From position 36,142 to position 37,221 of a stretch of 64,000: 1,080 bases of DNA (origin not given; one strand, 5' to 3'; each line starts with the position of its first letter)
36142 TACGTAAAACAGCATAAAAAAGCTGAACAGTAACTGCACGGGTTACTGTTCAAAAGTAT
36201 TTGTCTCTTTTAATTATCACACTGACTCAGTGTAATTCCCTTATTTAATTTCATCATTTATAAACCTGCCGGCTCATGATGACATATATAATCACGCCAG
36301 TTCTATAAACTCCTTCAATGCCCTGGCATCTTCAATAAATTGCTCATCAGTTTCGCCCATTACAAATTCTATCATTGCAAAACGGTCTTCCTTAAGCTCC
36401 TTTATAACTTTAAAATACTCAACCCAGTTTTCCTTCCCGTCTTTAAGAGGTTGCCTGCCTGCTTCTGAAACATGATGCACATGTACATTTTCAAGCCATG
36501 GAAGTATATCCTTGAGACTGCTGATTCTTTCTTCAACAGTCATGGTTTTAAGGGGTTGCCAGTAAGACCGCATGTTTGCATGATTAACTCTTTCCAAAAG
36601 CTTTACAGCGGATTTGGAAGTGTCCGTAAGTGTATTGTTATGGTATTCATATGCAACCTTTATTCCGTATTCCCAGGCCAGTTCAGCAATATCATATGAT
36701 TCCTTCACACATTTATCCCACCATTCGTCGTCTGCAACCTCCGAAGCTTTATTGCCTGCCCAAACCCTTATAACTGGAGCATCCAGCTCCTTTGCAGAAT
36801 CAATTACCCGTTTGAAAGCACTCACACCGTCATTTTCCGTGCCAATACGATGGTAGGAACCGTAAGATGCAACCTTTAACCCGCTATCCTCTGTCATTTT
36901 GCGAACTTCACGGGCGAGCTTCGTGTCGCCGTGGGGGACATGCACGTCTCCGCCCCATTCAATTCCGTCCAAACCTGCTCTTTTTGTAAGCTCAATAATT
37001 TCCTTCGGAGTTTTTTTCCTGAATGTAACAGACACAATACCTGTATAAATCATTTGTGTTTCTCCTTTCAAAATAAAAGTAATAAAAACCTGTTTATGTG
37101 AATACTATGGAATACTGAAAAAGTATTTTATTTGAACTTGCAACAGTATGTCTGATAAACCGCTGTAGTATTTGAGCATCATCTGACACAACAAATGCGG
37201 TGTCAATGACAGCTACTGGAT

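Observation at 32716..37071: LacI-controlled ThuA-like + Gfo/Idh/MocA + xylose-isomerase-fold gene set: candidate oxidative (3-keto) glycoside-cleavage pathway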

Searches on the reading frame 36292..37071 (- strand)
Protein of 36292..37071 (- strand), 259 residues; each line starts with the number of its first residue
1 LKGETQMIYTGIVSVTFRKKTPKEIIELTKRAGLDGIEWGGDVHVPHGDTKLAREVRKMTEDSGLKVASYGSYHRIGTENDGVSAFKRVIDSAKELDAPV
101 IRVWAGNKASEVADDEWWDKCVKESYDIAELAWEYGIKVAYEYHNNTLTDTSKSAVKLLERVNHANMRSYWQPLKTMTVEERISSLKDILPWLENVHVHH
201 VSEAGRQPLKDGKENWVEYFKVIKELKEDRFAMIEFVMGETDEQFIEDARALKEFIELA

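Call 5: search_protein_families(library=pfam, proteins=[window:36292-37071:-], max_evalue=0.01)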
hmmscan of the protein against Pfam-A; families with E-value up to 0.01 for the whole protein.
window:36292-37071:- (259 aa): 1 family
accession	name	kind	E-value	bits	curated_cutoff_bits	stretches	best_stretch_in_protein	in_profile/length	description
PF01261.30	AP_endonuc_2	-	3.6e-21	76.4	31.1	1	27-254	2-248/249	Xylose isomerase-like TIM barrel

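Call 6: search_protein_families(library=ncbifam, proteins=[window:36292-37071:-], max_evalue=0.01)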
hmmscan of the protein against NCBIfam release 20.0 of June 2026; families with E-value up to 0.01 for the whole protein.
window:36292-37071:- (259 aa): 6 families
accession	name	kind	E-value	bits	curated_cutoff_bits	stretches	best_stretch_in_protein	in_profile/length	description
NF051856.1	PsicseEpim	equivalog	4.9e-08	33.1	300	1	24-237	20-247/287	D-psicose 3-epimerase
NF007360.0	PRK09856.1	equivalog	4.5e-07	29.7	305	1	10-256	3-268/276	fructoselysine 3-epimerase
NF009688.0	PRK13209.1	subfamily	0.0009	18.3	317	1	80-256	95-273/286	L-ribulose-5-phosphate 3-epimerase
TIGR04379.1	myo_inos_iolE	equivalog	0.0015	18.2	290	1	111-164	121-174/290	myo-inosose-2 dehydratase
NF005988.0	PRK08099.1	equivalog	0.0041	16.3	201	1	175-231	116-172/411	multifunctional transcriptional regulator/nicotinamide-nucleotide adenylyltransferase/ribosylnicotinamide kinase NadR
TIGR01526.1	nadR_NMN_Atrans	equivalog_domain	0.0042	16.4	341.15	1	175-227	46-98/325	nicotinamide-nucleotide adenylyltransferase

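Call 21: search_solved_structures(query=window:36292-37071:-, max_evalue=0.01)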
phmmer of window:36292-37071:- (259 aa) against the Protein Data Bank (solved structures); distinct sequences matched with E-value up to 0.01: 7.
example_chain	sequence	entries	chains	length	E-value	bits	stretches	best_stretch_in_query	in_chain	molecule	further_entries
3dx5_A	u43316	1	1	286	5.6e-10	42.3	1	22-204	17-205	uncharacterized protein AsbF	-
4pfh_A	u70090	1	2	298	5.5e-05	26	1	79-235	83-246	D-tagatose 3-epimerase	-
4xsl_A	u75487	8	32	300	0.00013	24.7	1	54-236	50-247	D-tagatose 3-epimerase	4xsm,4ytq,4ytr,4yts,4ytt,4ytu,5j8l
2ou4_A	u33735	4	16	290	0.00018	24.3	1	78-236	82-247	D-tagatose 3-epimerase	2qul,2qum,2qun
4pgl_A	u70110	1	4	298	0.00024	23.9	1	79-238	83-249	D-tagatose 3-epimerase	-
4q7i_A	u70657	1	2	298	0.00055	22.7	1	78-235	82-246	D-tagatose 3-epimerase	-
3wqo_A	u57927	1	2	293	0.001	21.8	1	84-258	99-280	Uncharacterized protein MJ1311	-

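Call 34: find_homologous_proteins(query=window:36295-37053:-, max_evalue=0.00001)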
Query seq(253 aa) (253 aa): 4943 proteins with E <= 0.00001 among 5713 candidates; the best 120 are listed.
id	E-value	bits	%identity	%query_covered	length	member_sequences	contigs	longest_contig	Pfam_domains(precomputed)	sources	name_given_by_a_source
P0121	1.7e-166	570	100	100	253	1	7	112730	PF01261.31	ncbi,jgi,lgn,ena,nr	ncbi:MAG TPA: sugar phosphate isomerase/epimerase [Clostridiaceae bacterium]|jgi:3-dehydroshikimate 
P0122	3.6e-107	376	67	100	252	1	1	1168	PF01261.31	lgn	-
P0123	2.3e-106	373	68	100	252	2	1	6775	PF01261.31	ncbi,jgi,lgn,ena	-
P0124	3.4e-100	353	59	100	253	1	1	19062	PF01261.31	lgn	-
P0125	8.0e-100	351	62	99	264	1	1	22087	PF01261.31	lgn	-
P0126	8.2e-90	319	56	99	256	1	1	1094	PF01261.31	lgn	-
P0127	3.2e-89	317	56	99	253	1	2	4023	PF01261.31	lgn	-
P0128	2.6e-88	314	57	99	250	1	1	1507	PF01261.31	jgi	jgi:3-dehydroshikimate dehydratase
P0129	4.4e-88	313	54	99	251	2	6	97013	PF01261.31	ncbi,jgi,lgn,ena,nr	ncbi:MAG TPA: sugar phosphate isomerase/epimerase [Clostridiaceae bacterium]|nr:sugar phosphate isom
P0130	4.8e-88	313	56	99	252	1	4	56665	PF01261.31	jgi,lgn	-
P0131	6.3e-88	313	56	99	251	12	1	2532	PF01261.31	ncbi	-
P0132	9.8e-88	312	56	99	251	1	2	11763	PF01261.31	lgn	-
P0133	2.7e-87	310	55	99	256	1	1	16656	PF01261.31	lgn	-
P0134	4.0e-87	310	54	100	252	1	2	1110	PF01261.31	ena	-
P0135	5.0e-87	310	54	99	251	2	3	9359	PF01261.31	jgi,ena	-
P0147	5.7e-85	303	56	99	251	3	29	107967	PF01261.31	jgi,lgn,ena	-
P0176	1.4e-82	295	52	99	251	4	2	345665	PF01261.31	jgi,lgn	-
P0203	1.0e-80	289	50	99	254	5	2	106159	PF01261.31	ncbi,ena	-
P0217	5.4e-80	287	50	99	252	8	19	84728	PF01261.31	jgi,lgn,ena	-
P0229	6.7e-79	283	49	100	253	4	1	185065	PF01261.31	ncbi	-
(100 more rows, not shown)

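Call 35: find_encoding_contigs(protein=P0129, flank=6000, max_places=2)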
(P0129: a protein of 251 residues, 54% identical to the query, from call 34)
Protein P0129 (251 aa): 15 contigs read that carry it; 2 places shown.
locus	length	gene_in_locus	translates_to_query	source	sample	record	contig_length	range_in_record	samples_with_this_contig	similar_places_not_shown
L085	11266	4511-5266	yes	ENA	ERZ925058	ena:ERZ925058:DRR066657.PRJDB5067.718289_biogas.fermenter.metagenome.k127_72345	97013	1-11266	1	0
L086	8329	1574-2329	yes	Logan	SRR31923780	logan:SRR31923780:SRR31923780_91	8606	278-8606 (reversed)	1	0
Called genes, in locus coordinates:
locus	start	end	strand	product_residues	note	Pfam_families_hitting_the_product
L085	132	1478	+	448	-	PF01266:DAO, PF12831:FAD_oxidored, PF13450:NAD_binding_8 (weak)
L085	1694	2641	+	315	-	PF01676:Metalloenzyme, PF06415:iPGM_N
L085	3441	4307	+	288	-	PF01261:AP_endonuc_2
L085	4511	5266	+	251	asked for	PF01261:AP_endonuc_2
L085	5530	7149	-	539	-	PF00009:GTP_EFTU, PF01926:MMR_HSR1 (faint), PF22042:EF-G_D2, PF03144:GTP_EFTU_D2, PF14492:EFG_III (faint), PF16658:RF3_C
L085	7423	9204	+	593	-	PF01368:DHH, PF02272:DHHA1, PF17768:RecJ_OB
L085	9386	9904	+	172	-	PF00156:Pribosyltran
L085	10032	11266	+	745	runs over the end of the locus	PF13328:HD_4, PF01966:HD, PF04607:RelA_SpoT, PF02824:TGS, PF19296:RelA_AH, PF28438:RelA_RIS, PF01842:ACT (faint), PF13291:ACT_4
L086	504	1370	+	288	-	PF01261:AP_endonuc_2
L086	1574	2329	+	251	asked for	PF01261:AP_endonuc_2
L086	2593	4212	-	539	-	PF00009:GTP_EFTU, PF01926:MMR_HSR1 (faint), PF22042:EF-G_D2, PF03144:GTP_EFTU_D2, PF14492:EFG_III (faint), PF16658:RF3_C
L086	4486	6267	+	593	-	PF01368:DHH, PF02272:DHHA1, PF17768:RecJ_OB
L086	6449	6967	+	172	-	PF00156:Pribosyltran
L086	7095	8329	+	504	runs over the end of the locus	?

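Call 36: find_encoding_contigs(protein=P0147, flank=6000, max_places=2)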
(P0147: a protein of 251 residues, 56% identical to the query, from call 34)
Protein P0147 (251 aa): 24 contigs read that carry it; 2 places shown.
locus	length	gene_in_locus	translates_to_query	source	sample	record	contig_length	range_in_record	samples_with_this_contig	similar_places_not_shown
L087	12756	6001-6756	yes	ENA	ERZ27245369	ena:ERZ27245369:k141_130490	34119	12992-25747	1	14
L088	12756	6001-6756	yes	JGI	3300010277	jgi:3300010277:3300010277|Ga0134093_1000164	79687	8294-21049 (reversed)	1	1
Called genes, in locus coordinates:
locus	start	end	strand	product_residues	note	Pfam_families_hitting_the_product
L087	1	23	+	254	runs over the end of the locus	PF01261:AP_endonuc_2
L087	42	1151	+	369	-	PF01408:GFO_IDH_MocA, PF02894:GFO_IDH_MocA_C, PF22725:GFO_IDH_MocA_C3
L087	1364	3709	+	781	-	PF12833:HTH_18, PF00165:HTH_AraC (weak)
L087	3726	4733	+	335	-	PF01408:GFO_IDH_MocA, PF02894:GFO_IDH_MocA_C, PF22725:GFO_IDH_MocA_C3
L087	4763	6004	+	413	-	PF01408:GFO_IDH_MocA, PF22725:GFO_IDH_MocA_C3 (weak)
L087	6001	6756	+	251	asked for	PF01261:AP_endonuc_2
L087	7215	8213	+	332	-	PF00005:ABC_tran, PF02463:SMC_N (weak), PF13304:AAA_21, PF09383:NIL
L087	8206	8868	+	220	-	PF00528:BPD_transp_1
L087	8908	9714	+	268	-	PF03180:Lipoprotein_9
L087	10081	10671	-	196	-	PF01386:Ribosomal_L25p, PF14693:Ribosomal_TL5_C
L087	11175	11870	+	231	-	PF00072:Response_reg, PF00486:Trans_reg_C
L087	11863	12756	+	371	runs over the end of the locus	PF00512:HisKA, PF02518:HATPase_c, PF14501:HATPase_c_5 (weak)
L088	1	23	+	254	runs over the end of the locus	PF01261:AP_endonuc_2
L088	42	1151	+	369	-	PF01408:GFO_IDH_MocA, PF02894:GFO_IDH_MocA_C, PF22725:GFO_IDH_MocA_C3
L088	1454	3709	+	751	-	PF12833:HTH_18, PF00165:HTH_AraC (weak)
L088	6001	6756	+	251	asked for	PF01261:AP_endonuc_2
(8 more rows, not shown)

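Call 37: find_encoding_contigs(protein=P0176, flank=6000, max_places=2)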
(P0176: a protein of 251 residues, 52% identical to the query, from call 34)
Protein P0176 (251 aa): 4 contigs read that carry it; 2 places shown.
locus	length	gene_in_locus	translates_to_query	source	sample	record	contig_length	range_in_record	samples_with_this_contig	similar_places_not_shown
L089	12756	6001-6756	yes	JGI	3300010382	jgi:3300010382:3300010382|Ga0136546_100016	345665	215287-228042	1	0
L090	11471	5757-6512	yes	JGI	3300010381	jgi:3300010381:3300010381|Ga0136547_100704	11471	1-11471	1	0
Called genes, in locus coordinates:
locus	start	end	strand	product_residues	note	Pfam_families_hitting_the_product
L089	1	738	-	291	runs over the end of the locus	PF02311:AraC_binding, PF07883:Cupin_2 (weak), PF00165:HTH_AraC, PF12833:HTH_18, PF00165:HTH_AraC (weak)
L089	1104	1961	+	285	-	PF01261:AP_endonuc_2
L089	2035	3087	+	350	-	PF01408:GFO_IDH_MocA, PF22725:GFO_IDH_MocA_C3, PF02894:GFO_IDH_MocA_C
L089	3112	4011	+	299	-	PF01261:AP_endonuc_2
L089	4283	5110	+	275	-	PF04909:Amidohydro_2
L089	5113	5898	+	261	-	PF04909:Amidohydro_2 (weak)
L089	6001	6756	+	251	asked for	PF01261:AP_endonuc_2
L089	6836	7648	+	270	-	PF02567:PhzC-PhzF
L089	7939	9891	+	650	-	PF13229:Beta_helix, PF08480:Disaggr_assoc, PF13229:Beta_helix, PF13287:Fn3_assoc, PF13290:CHB_HEX_C_1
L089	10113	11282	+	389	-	PF01808:AICARFT_IMPCHas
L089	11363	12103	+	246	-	PF07826:IMP_cyclohyd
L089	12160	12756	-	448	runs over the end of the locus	-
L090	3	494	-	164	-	?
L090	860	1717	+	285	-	PF01261:AP_endonuc_2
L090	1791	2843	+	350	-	PF01408:GFO_IDH_MocA, PF22725:GFO_IDH_MocA_C3, PF02894:GFO_IDH_MocA_C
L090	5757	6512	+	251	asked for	PF01261:AP_endonuc_2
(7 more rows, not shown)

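Call 39: search_solved_structures(query=A1, max_evalue=0.1)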
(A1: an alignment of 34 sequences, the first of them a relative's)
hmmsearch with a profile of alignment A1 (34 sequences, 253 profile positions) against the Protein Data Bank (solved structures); distinct sequences matched with E-value up to 0.1: 11.
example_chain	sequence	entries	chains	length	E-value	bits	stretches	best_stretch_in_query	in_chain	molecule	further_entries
3dx5_A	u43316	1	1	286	9.7e-21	77.7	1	5-244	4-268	uncharacterized protein AsbF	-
1i60_A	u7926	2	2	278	0.00011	25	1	75-203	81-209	IOLI PROTEIN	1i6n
8xiv_A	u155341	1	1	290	0.0018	21.1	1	112-233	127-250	D-tagatose 3-epimerase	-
8xix_A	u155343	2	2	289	0.0018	21.1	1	112-233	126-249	D-tagatose 3-epimerase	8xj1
3cny_A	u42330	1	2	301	0.0027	20.5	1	109-167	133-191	Inositol catabolism protein IolE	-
3vni_A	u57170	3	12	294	0.0063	19.3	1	111-195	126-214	Xylose isomerase domain protein TIM barrel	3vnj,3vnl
3vnk_A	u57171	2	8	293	0.0066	19.2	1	111-195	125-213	Xylose isomerase domain protein TIM barrel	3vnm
7e9w_A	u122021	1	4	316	0.0067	19.2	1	111-195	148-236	D-psicose 3-epimerase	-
8z1i_A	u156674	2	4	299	0.01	18.6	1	15-137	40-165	Art22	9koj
5tnv_A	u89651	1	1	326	0.041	16.7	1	107-161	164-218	AP endonuclease, family protein 2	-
4pfh_A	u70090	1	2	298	0.058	16.2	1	103-229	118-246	D-tagatose 3-epimerase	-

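Call 44: predict_structure(alignment_id=A1)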
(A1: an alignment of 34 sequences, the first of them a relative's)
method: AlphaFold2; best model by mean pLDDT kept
length: 253 residues; sequences in the alignment: 34
mean_pLDDT: 96.4   pTM: 0.93
mean pLDDT of the five models: 96.4, 96.3, 95.5, 95.1, 94.7
residues with pLDDT >= 90: 241; 70-90: 12; 50-70: 0; < 50: 0
segments of 3 or more residues with pLDDT < 50: none
pLDDT, mean of each block of 10 residues (from residue 1): 97 98 98 97 98 98 97 87 98 98 97 98 98 96 96 98 93 95 97 93 97 97 96 96 99 97
secondary structure, 60 per line:
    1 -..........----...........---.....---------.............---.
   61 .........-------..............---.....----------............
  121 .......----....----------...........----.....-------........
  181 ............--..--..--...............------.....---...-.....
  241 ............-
elements in order: E2-7 H8-11 H16-26 E30-34 H44-56 E60-69 H77-90 E94-98 H109-127 E132-135 H146-156 E161-165 H173-186 E187-192 H203-217 E224-228 H236-252

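Call 47: fold_search(model_id=the predicted structure, library=pdb)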
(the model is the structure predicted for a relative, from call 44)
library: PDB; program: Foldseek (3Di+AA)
matches with E <= 10: 1847; with E <= 0.001: 299
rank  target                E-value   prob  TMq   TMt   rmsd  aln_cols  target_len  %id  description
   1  7drd_G                1.5e-13  1.00  0.70  0.67   5.2       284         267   18  Cryo-EM structure of DgpB-C at 2.85 angstrom resolution (released 2021-12-08)
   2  3dx5                  2.3e-13  1.00  0.81  0.75   3.2       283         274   21  Crystal structure of the probable 3-DHS dehydratase AsbF involved in the petrobactin synthesis from Bacillus anthracis (released 2008-09-02)
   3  4xsl_C                3.6e-13  1.00  0.80  0.69   4.0       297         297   20  Crystal strcutre of D-tagatose 3-epimerase C66S from Pseudomonas cichorii in complex with glycerol (released 2016-01-27)
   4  4ytr_B                3.6e-13  1.00  0.76  0.66   4.3       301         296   17  Crystal structure of D-tagatose 3-epimerase C66S from Pseudomonas cichorii in complex with 1-deoxy L-tagatose (released 2016-03-23)
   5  4pgl_A                3.8e-13  1.00  0.75  0.65   4.5       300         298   18  Crystal structure of engineered D-tagatose 3-epimerase PcDTE-ILS6 (released 2014-10-22)
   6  7drd_C                3.8e-13  1.00  0.71  0.68   4.9       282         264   17  Cryo-EM structure of DgpB-C at 2.85 angstrom resolution (released 2021-12-08)
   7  4pgl_B                4.3e-13  1.00  0.74  0.65   4.7       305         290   18  Crystal structure of engineered D-tagatose 3-epimerase PcDTE-ILS6 (released 2014-10-22)
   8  4q7i_A                4.6e-13  1.00  0.77  0.66   4.4       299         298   20  Crystal structure of engineered thermostable D-tagatose 3-epimerase PcDTE-Var8 (released 2014-10-22)
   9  4q7i_B                5.7e-13  1.00  0.77  0.68   4.4       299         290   20  Crystal structure of engineered thermostable D-tagatose 3-epimerase PcDTE-Var8 (released 2014-10-22)
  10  4xsl_B                8.5e-13  1.00  0.79  0.70   3.9       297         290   18  Crystal strcutre of D-tagatose 3-epimerase C66S from Pseudomonas cichorii in complex with glycerol (released 2016-01-27)
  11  4xsl_A                8.5e-13  1.00  0.76  0.66   4.5       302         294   18  Crystal strcutre of D-tagatose 3-epimerase C66S from Pseudomonas cichorii in complex with glycerol (released 2016-01-27)
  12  4pfh_A                9.6e-13  1.00  0.78  0.67   4.2       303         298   18  Crystal structure of engineered D-tagatose 3-epimerase PcDTE-IDF8 (released 2014-10-22)
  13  4pfh_B                1.2e-12  1.00  0.76  0.67   4.5       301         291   18  Crystal structure of engineered D-tagatose 3-epimerase PcDTE-IDF8 (released 2014-10-22)
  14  4xsl_D                1.6e-12  1.00  0.77  0.67   4.5       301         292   19  Crystal strcutre of D-tagatose 3-epimerase C66S from Pseudomonas cichorii in complex with glycerol (released 2016-01-27)
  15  2ou4_B                3.5e-12  1.00  0.78  0.69   4.0       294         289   21  Crystal structure of D-tagatose 3-epimerase from Pseudomonas cichorii (released 2007-12-25)
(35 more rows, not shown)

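Call 48: find_encoding_contigs(protein=P0124, flank=7000, max_places=2)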
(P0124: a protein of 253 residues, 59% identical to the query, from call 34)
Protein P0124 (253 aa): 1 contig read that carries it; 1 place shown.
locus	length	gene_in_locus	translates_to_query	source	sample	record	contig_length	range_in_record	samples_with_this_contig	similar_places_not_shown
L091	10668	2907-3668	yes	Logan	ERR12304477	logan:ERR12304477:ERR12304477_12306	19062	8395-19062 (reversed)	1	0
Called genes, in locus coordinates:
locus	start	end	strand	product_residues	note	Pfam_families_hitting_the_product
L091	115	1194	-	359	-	PF00294:PfkB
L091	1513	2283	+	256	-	PF05175:MTS (weak), PF01209:Ubie_methyltran (weak), PF05401:NodS (faint), PF13489:Methyltransf_23, PF08241:Methyltransf_11, PF08242:Methyltransf_12, PF13649:Methyltransf_25, PF13847:Methyltransf_31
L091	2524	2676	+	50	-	-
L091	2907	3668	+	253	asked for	PF01261:AP_endonuc_2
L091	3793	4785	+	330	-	PF00356:LacI, PF00532:Peripla_BP_1, PF13407:Peripla_BP_4, PF13377:Peripla_BP_3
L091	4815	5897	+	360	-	PF01408:GFO_IDH_MocA, PF02894:GFO_IDH_MocA_C, PF22725:GFO_IDH_MocA_C3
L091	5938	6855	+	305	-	PF01261:AP_endonuc_2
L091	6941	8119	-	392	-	PF00248:Aldo_ket_red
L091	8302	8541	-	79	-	-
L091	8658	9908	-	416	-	PF00817:IMS, PF21999:IMS_HHH_1 (weak), PF11799:IMS_C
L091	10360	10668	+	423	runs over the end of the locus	PF07260:ANKH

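Call 49: find_encoding_contigs(protein=P0125, flank=7000, max_places=2)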
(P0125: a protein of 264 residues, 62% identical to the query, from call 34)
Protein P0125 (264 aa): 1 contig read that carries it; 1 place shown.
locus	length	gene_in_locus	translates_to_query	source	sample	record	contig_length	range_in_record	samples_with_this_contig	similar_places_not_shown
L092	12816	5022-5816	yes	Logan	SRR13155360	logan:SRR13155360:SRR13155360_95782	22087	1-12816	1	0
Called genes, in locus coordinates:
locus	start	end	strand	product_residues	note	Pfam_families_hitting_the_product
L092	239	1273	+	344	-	PF00089:Trypsin, PF13365:Trypsin_2, PF00595:PDZ, PF13180:PDZ_2, PF17820:PDZ_6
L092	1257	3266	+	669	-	PF07833:Cu_amine_oxidN1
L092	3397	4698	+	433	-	PF05496:RuvB_N, PF00158:Sigma54_activat (faint), PF01078:Mg_chelatase (faint), PF00004:AAA, PF07728:AAA_5, PF13173:AAA_14, PF16193:AAA_assoc_2, PF12002:MgsA_C, +2 more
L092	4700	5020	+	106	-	-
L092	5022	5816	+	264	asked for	PF01261:AP_endonuc_2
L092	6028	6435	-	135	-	-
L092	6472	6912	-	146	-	-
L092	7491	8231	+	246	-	PF00392:GntR, PF07702:UTRA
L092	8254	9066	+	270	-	PF03437:BtpA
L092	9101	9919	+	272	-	PF03437:BtpA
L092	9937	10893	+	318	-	PF00294:PfkB, PF08543:Phos_pyr_kin (weak)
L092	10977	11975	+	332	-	PF02608:Bmp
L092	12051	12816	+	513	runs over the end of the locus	PF13175:AAA_15 (weak), PF00005:ABC_tran, PF13304:AAA_21 (faint), PF00005:ABC_tran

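Call 53: search_protein_families(library=pfam, proteins=[L091:5938-6855:+], max_evalue=0.001)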
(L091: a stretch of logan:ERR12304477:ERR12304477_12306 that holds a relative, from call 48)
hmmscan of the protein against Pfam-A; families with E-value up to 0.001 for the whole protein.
L091:5938-6855:+ (305 aa): 1 family
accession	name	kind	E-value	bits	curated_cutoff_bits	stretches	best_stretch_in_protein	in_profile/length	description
PF01261.30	AP_endonuc_2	-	1.6e-39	136.5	31.1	1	21-294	3-243/249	Xylose isomerase-like TIM barrel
